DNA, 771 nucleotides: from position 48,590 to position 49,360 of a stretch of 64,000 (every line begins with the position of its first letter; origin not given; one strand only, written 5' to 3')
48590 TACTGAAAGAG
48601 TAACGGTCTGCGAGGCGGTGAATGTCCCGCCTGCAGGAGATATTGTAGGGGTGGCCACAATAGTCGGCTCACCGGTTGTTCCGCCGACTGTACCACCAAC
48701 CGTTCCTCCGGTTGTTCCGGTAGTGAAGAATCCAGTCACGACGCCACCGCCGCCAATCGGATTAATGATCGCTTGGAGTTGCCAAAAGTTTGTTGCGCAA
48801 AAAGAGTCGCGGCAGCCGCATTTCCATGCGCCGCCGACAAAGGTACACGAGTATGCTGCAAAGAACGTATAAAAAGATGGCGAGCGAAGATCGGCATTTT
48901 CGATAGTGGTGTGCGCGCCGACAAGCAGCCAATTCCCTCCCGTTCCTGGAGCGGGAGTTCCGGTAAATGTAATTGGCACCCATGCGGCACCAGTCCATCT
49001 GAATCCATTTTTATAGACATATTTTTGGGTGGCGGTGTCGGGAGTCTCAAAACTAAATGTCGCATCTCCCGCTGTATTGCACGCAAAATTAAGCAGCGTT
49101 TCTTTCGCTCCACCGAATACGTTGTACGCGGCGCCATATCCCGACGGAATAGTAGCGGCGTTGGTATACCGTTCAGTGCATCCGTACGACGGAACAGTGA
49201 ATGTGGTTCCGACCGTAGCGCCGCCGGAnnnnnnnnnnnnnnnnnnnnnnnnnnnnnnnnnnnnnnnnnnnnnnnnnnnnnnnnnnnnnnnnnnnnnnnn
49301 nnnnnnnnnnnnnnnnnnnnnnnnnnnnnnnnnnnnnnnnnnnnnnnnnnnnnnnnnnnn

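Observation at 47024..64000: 17-kb island of seven co-oriented secreted multidomain enzymes built around a shared ~140-aa six-Cys module I do not recognise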

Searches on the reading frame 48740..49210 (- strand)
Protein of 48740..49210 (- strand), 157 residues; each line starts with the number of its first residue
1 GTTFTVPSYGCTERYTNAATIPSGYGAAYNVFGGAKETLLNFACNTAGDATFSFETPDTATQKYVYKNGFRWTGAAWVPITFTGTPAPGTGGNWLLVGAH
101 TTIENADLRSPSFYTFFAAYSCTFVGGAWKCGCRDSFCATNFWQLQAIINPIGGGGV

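Call 8: search_protein_families(library=pfam, proteins=[window:48740-49210:-], max_evalue=10)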
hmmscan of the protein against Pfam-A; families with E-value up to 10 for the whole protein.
window:48740-49210:- (157 aa): 2 families
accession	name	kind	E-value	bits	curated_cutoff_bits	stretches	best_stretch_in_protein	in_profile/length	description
PF20327.3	DUF6622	-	0.043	14.2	27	1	18-80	61-122/183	Family of unknown function (DUF6622)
PF05111.17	Amelin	-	0.21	11.1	25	1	19-62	233-278/411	Ameloblastin precursor (Amelin)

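Call 9: find_homologous_proteins(query=A1, max_evalue=0.001)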
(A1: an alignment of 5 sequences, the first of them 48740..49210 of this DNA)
Query A1 (5 sequences) (157 aa, profile of the alignment): 20 proteins with E <= 0.001 among 1244 candidates.
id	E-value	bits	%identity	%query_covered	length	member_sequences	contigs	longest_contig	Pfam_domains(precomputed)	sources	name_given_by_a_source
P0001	2.0e-26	111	40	94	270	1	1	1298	-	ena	-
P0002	2.8e-26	110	39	94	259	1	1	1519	-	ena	-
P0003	2.3e-24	104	38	84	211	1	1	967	-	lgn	-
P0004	5.8e-24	103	38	87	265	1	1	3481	-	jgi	jgi:hypothetical protein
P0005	8.1e-23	99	34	94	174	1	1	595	-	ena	-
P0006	6.9e-21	93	36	86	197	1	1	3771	-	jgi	jgi:hypothetical protein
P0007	8.3e-21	92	37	86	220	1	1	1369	PF14099.14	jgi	jgi:hypothetical protein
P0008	1.2e-20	92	35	90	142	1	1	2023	-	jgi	jgi:hypothetical protein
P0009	4.1e-20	90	36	89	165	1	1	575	-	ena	-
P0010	2.1e-19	88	36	97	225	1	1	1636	-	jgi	jgi:hypothetical protein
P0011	9.2e-17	79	31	87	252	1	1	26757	-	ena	-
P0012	1.1e-16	79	35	71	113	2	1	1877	-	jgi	jgi:hypothetical protein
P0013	9.5e-14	69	31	86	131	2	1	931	-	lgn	-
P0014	1.5e-13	69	36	55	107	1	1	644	-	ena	-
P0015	6.7e-13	67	31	90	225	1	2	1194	-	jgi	jgi:hypothetical protein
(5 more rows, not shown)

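Call 10: search_solved_structures(query=A1, max_evalue=10)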
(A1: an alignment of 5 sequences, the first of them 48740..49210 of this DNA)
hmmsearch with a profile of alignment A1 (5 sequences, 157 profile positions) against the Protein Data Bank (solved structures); distinct sequences matched with E-value up to 10: 0.

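Call 21: find_related_loci(query=A1, collection=genome_contigs, flank=10000)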
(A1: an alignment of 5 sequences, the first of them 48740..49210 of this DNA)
Query A1 (157 aa) in genome_contigs; peptide patterns used: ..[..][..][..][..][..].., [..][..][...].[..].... (x = any residue, [..] = any of these).
108 stretches matched a pattern; 29 encode a relative of the query (tblastn E <= 1e-3); 27 distinct loci.
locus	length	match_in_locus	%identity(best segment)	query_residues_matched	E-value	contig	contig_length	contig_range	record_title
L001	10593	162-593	42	11-151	6e-28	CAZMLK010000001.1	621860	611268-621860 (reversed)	MAG TPA_asm: uncultured Candidatus Saccharibacteria bacterium isolate SRP342105_co1_72 genome assembly, contig: NODE_4_l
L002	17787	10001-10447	37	11-157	7e-28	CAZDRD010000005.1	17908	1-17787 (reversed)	MAG TPA_asm: uncultured Candidatus Saccharibacteria bacterium isolate SRP278252_co2_139 genome assembly, contig: NODE_64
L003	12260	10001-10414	38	17-147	3e-27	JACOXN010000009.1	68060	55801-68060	MAG: Candidatus Giovannonibacteria bacterium isolate NC_groundwater_154_Ag_S-0.1um_46_13 S4_GD2017_2_S1_scaffold_330, wh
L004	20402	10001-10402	34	11-152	1e-23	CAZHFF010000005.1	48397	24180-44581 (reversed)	MAG TPA_asm: uncultured Candidatus Saccharibacteria bacterium isolate SRP193661_co2_156 genome assembly, contig: NODE_71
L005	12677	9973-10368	37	10-148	2e-25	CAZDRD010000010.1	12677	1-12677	MAG TPA_asm: uncultured Candidatus Saccharibacteria bacterium isolate SRP278252_co2_139 genome assembly, contig: NODE_10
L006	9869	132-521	38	11-148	6e-23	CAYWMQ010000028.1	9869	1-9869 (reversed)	MAG TPA_asm: uncultured Candidatus Saccharibacteria bacterium isolate SRP304446_co1_58 genome assembly, contig: NODE_485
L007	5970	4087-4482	35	20-151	1e-22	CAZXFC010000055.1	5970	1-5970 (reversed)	MAG TPA_asm: uncultured Candidatus Saccharibacteria bacterium isolate SRP269290_co1_801 genome assembly, contig: NODE_23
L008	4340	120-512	38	5-147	5e-21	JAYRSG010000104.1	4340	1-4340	MAG: Candidatus Moraniibacteriota bacterium isolate XM1_ASGE3bin.7 k141_629785, whole genome shotgun sequence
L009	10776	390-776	35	19-152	5e-20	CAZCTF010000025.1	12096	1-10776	MAG TPA_asm: uncultured Bdellovibrionales bacterium isolate SRP342105_co2_88 genome assembly, contig: NODE_5592_length_1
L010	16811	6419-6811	35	6-147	1e-19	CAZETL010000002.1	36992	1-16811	MAG TPA_asm: uncultured Bdellovibrionales bacterium isolate binchicken_co128_378 genome assembly, contig: NODE_727_lengt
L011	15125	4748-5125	34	15-143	1e-17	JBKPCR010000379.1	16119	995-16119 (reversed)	MAG: bacterium isolate GB_EKS_MAG_00046 GB_EKS_000001135789, whole genome shotgun sequence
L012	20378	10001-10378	32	14-147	9e-17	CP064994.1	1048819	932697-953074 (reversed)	MAG: Candidatus Moraniibacteriota bacterium isolate Hirt_18-Q3-R61-65_MAXAC.378_cln chromosome, complete genome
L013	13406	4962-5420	32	2-146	2e-15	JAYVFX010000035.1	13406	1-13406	MAG: Deltaproteobacteria bacterium isolate GL45_Down_concoct_107 GL45_Down_concoct_107_34, whole genome shotgun sequence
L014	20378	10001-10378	30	23-146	5e-13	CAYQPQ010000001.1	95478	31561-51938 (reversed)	MAG TPA_asm: uncultured Bdellovibrionales bacterium isolate SRP278252_co1_435 genome assembly, contig: NODE_232_length_9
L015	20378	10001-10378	36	23-146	5e-13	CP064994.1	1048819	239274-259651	MAG: Candidatus Moraniibacteriota bacterium isolate Hirt_18-Q3-R61-65_MAXAC.378_cln chromosome, complete genome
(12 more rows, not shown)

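Call 23: predict_structure(alignment_id=A2)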
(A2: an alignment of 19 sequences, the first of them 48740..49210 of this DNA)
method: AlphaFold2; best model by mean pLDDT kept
length: 157 residues; sequences in the alignment: 19
mean_pLDDT: 90.9   pTM: 0.84
mean pLDDT of the five models: 90.9, 88.0, 87.0, 82.2, 61.9
residues with pLDDT >= 90: 126; 70-90: 18; 50-70: 10; < 50: 3
segments of 3 or more residues with pLDDT < 50: 155-157
pLDDT, mean of each block of 10 residues (from residue 1): 65 92 95 92 92 92 96 96 97 96 95 95 94 94 96 58
secondary structure, 60 per line:
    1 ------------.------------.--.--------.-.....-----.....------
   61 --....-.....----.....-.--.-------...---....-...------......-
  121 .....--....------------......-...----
elements in order: E40-44 E50-54 E63-66 E68-72 E77-81 E94-96 E100-103 E114-119 E121-125 E128-131 E144-149

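Call 24: search_protein_representatives(alignment_id=A2)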
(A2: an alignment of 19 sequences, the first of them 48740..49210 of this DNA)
Query: 19 sequences, 182 profile positions. Proteins with E-value up to 0.001 (for the whole library): 1438; up to 1e-10: 1108; up to 1e-30: 528. The best 150 are listed.
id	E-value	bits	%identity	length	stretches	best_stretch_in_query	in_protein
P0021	2.1e-53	196.6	-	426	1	10-163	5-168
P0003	1.3e-52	194.0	-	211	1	7-168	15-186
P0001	1.8e-52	193.5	-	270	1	6-181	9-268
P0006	3.0e-51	189.6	-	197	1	16-179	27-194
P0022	5.7e-51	188.7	-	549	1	8-163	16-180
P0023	1.8e-50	187.1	-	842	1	10-163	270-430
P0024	4.4e-50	185.8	-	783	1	18-167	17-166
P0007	8.1e-50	184.9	-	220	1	6-154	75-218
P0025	8.1e-50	184.9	-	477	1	17-161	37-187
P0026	1.7e-49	183.9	-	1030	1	14-160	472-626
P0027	2.8e-49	183.2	-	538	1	12-160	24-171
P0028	4.7e-49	182.4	-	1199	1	12-161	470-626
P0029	9.1e-49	181.5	-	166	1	9-155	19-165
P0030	2.0e-48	180.3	-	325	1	19-155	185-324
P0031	2.5e-48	180.0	-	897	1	21-164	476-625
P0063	3.3e-44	166.6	-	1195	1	11-161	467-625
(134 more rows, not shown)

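Call 37: search_protein_families(library=pfam, alignment_id=A3, max_evalue=0.001)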
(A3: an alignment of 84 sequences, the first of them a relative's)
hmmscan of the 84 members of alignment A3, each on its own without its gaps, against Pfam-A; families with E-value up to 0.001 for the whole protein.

A. member 1, P0021 (426 aa): 2 families
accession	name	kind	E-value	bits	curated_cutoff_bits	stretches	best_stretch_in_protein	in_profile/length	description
PF21294.4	Polysacc_lyase_14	-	0.00015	22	27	1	343-393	139-189/215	Polysaccharide lyase 14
PF14099.13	Polysacc_lyase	-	0.00057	20.3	29.9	0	344-414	143-209/210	Polysaccharide lyase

B. families by the number of members that match (of 84 scanned): 54 families (the first 25 are shown)
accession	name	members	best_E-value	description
PF01833.30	TIG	9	2e-13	IPT/TIG domain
PF13229.12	Beta_helix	8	6.7e-21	Right handed beta helix region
PF02156.21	Glyco_hydro_26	5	3.4e-52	Glycosyl hydrolase family 26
PF14592.12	Chondroitinas_B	5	9.7e-23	Chondroitinase B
PF11617.13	Cu-binding_MopE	4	1.3e-49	Putative metal-binding motif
PF05048.19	NosD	4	3.4e-10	Periplasmic copper-binding protein (NosD)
PF13290.12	CHB_HEX_C_1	3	8.6e-19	Chitobiase/beta-hexosaminidase C-terminal domain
PF13287.12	Fn3_assoc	3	2.6e-14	Fn3 associated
PF13403.11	Hint_2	3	8.3e-07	Hint domain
PF00884.28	Sulfatase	2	5.8e-43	Sulfatase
PF13204.13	Apiosidase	2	5.3e-36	Apiosidase-like, catalytic domain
PF16347.10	SGSH_C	2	6e-20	N-sulphoglucosamine sulphohydrolase, C-terminal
PF14099.13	Polysacc_lyase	2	7.9e-15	Polysaccharide lyase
PF12904.13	Collagen_bind_2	2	7.2e-12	Putative collagen-binding domain of a collagenase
PF16841.11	CBM60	2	3e-10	Ca-dependent carbohydrate-binding module xylan-binding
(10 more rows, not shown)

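Call 49: search_protein_families(library=pfam, alignment_id=A4, max_evalue=0.001)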
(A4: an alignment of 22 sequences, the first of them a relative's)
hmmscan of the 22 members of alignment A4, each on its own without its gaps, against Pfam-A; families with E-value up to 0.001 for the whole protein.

A. member 1, L002:9914-11884:+ (657 aa): 0 families

B. families by the number of members that match (of 22 scanned): 15 families
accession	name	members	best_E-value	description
PF00041.27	fn3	6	1.9e-18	Fibronectin type III domain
PF13385.13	Laminin_G_3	2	6e-34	Concanavalin A-like lectin/glucanases superfamily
PF25788.1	Ig_Rha78A_N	2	4.8e-07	Rha78A-like, N-terminal immunoglobulin domain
PF01522.26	Polysacc_deac_1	1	1.9e-32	Polysaccharide deacetylase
PF01551.29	Peptidase_M23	1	5.3e-14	Peptidase family M23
PF14099.13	Polysacc_lyase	1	1.4e-08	Polysaccharide lyase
PF19077.6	Big_13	1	3.5e-08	Bacterial Ig-like domain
PF19815.4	DUF6298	1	5.9e-06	Family of unknown function (DUF6298)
PF13229.12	Beta_helix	1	3.4e-05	Right handed beta helix region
PF00150.24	Cellulase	1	3.8e-05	Cellulase (glycosyl hydrolase family 5)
PF22585.3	Sialidase-like_CBM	1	7.7e-05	Sialidase-like, CBM domain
PF16656.11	Pur_ac_phosph_N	1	0.00011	Purple acid Phosphatase, N-terminal domain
PF16893.11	fn3_2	1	0.00013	Fibronectin type III domain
PF17957.7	Big_7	1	0.00086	Bacterial Ig domain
PF03065.20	Glyco_hydro_57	1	0.00096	Glycosyl hydrolase family 57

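Call 54: find_encoding_contigs(protein=P0031, flank=10000, max_places=3)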
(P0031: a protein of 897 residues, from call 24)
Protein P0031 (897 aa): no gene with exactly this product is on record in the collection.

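Call 55: list_cluster_members(proteins=[P0031, P0028, P0063])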
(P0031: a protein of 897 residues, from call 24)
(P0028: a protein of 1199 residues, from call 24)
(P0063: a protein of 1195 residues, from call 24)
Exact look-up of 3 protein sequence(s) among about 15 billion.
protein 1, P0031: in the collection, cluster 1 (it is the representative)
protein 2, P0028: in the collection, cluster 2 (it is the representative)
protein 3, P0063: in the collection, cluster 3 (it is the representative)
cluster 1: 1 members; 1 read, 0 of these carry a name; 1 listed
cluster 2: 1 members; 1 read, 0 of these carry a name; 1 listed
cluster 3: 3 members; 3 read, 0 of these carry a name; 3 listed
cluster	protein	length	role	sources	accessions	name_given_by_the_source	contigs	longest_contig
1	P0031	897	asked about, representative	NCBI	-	-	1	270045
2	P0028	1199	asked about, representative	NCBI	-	-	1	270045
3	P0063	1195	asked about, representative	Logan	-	-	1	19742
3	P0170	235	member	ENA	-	-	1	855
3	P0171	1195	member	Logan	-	-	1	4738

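Call 56: find_encoding_contigs(protein=P0063, flank=10000, max_places=3)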
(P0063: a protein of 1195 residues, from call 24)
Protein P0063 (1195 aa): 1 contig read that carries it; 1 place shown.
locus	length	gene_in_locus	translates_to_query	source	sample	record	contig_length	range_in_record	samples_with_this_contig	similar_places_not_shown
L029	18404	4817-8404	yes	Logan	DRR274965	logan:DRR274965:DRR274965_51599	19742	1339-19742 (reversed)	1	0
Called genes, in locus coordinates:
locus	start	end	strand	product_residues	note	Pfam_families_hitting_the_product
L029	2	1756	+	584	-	?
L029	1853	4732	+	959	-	-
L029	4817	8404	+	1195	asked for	PF13287:Fn3_assoc, PF13290:CHB_HEX_C_1, PF00884:Sulfatase, PF16347:SGSH_C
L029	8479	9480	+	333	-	PF01471:PG_binding_1 (weak)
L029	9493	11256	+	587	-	PF00041:fn3 (weak)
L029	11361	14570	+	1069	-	PF02156:Glyco_hydro_26 (faint), PF13287:Fn3_assoc, PF13290:CHB_HEX_C_1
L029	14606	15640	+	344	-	PF00044:Gp_dh_N, PF02800:Gp_dh_C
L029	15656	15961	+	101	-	-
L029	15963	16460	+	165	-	PF02502:LacAB_rpiB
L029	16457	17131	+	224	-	PF00834:Ribul_P_3_epim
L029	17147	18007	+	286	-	PF13292:DXP_synthase_N, PF00456:Transketolase_N, PF00676:E1_dh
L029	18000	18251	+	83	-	-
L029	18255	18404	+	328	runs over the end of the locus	PF02779:Transket_pyr, PF02780:Transketolase_C, PF22613:Transketolase_C_1 (weak)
